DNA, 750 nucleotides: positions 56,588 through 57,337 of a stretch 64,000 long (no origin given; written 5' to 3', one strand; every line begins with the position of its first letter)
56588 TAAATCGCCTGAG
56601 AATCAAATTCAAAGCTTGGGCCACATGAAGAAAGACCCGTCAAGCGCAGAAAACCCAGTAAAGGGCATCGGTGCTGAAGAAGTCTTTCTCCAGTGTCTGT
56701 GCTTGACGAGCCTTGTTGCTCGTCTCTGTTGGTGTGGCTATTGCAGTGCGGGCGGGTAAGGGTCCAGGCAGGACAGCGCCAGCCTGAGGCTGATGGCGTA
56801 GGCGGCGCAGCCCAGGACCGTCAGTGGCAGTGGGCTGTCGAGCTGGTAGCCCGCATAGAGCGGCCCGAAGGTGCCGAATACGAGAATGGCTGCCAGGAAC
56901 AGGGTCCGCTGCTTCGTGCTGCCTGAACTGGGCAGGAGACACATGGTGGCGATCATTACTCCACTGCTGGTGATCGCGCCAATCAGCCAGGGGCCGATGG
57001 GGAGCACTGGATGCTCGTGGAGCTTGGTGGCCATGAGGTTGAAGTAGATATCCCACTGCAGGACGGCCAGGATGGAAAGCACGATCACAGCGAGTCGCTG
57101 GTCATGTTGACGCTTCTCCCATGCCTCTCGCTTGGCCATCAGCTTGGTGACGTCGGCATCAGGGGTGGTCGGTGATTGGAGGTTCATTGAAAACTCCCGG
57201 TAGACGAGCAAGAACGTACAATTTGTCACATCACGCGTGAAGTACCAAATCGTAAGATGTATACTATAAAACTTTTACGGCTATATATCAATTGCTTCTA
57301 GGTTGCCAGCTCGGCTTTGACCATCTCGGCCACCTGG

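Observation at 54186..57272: Three paralogous small membrane-protein genes, each with a conserved promoter motif and a conserved ~100-nt structured 3' element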

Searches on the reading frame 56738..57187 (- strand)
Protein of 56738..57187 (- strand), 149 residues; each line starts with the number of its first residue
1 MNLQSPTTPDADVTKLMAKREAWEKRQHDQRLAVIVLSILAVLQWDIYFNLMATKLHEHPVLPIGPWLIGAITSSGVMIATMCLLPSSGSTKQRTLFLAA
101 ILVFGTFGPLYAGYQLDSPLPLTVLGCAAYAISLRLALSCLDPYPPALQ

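Call 11: search_protein_families(library=pfam, proteins=[window:56738-57187:-], max_evalue=0.1)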
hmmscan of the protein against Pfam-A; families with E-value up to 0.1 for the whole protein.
window:56738-57187:- (149 aa): 0 families

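Call 15: find_homologous_proteins(query=window:56738-57187:-, max_evalue=0.01)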
Query window:56738-57187:- (149 aa): 1 proteins with E <= 0.01 among 47 candidates.
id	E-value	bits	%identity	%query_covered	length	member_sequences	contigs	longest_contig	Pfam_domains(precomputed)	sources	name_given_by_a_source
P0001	2.8e-93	327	100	100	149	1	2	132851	-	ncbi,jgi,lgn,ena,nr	ncbi:MAG TPA: hypothetical protein VK694_01365 [Verrucomicrobiae bacterium]|nr:hypothetical protein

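Call 65: search_protein_families(library=ncbifam, proteins=[window:56738-57187:-], max_evalue=0.01)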
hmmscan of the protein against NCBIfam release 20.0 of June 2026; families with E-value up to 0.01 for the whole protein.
window:56738-57187:- (149 aa): 0 families

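Call 66: search_protein_families(library=phrogs, proteins=[window:56738-57187:-], max_evalue=0.01)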
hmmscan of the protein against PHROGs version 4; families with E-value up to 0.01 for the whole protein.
window:56738-57187:- (149 aa): 0 families

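Call 69: predict_structure(alignment_id=A6)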
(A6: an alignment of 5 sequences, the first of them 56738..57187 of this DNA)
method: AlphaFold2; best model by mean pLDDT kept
length: 149 residues; sequences in the alignment: 5
mean_pLDDT: 63.1   pTM: 0.36
mean pLDDT of the five models: 63.1, 60.7, 60.5, 60.3, 58.4
residues with pLDDT >= 90: 0; 70-90: 23; 50-70: 118; < 50: 8
segments of 3 or more residues with pLDDT < 50: 1-6
pLDDT, mean of each block of 10 residues (from residue 1): 47 73 74 68 65 59 62 69 63 69 63 55 61 63 55
secondary structure, 60 per line:
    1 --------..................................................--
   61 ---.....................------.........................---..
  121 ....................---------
elements in order: H9-58 H64-84 H91-115 H119-140
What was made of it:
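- Tried and rejected: The AlphaFold model has low confidence (pLDDT 63), so I did not run a fold search (call 69).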
